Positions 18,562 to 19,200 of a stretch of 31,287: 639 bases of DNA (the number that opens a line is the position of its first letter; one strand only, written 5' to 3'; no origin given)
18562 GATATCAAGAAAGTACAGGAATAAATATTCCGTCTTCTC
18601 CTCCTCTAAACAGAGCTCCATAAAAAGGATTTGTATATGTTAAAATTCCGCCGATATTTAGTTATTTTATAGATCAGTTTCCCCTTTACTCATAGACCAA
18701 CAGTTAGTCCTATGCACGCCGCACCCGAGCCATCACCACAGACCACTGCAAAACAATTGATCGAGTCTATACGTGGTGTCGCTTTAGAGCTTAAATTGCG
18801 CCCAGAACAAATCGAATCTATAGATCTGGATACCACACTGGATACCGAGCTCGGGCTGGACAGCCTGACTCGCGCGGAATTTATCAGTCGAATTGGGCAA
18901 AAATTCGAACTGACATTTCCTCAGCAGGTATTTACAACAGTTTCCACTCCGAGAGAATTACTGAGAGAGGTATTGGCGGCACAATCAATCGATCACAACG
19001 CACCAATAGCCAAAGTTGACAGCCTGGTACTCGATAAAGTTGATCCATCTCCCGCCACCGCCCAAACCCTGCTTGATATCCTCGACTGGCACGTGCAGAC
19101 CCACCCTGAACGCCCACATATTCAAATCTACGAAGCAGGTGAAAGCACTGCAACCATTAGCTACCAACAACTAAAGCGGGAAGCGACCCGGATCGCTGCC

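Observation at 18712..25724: Cluster of an ACP/acyl-AMP-ligase/acyltransferase fusion, a GH17-GT2 glucan synthase and an OpgC-like acyltransferase. This is a candidate pathway for an acylated periplasmic beta-glucan or glycolipid.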

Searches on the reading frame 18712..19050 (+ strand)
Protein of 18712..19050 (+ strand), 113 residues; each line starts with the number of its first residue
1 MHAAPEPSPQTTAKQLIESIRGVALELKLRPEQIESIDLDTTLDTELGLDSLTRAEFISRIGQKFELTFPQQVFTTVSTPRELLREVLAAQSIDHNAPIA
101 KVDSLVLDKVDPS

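Call 20: search_protein_families(library=ncbifam, proteins=[window:18712-19050:+], max_evalue=0.01)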
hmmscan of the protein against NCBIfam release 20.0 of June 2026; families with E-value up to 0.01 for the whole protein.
window:18712-19050:+ (113 aa): 5 families
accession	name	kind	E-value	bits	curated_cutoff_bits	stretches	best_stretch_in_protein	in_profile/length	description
NF009104.0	PRK12449.1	equivalog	0.0004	20.3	70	1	36-84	24-72/80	acyl carrier protein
NF058660.1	cispen_ACP_AmcB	equivalog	0.0012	18.9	80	1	34-76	20-62/80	cispentacin biosynthesis acyl carrier protein AmcB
NF002150.0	PRK00982.1-4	subfamily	0.0039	17.4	66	1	35-75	23-66/80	acyl carrier protein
TIGR00517.1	acyl_carrier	equivalog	0.0078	16.1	70.45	0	35-79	21-65/77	acyl carrier protein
NF002148.0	PRK00982.1-2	subfamily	0.0084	15.9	71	0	34-79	21-66/79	acyl carrier protein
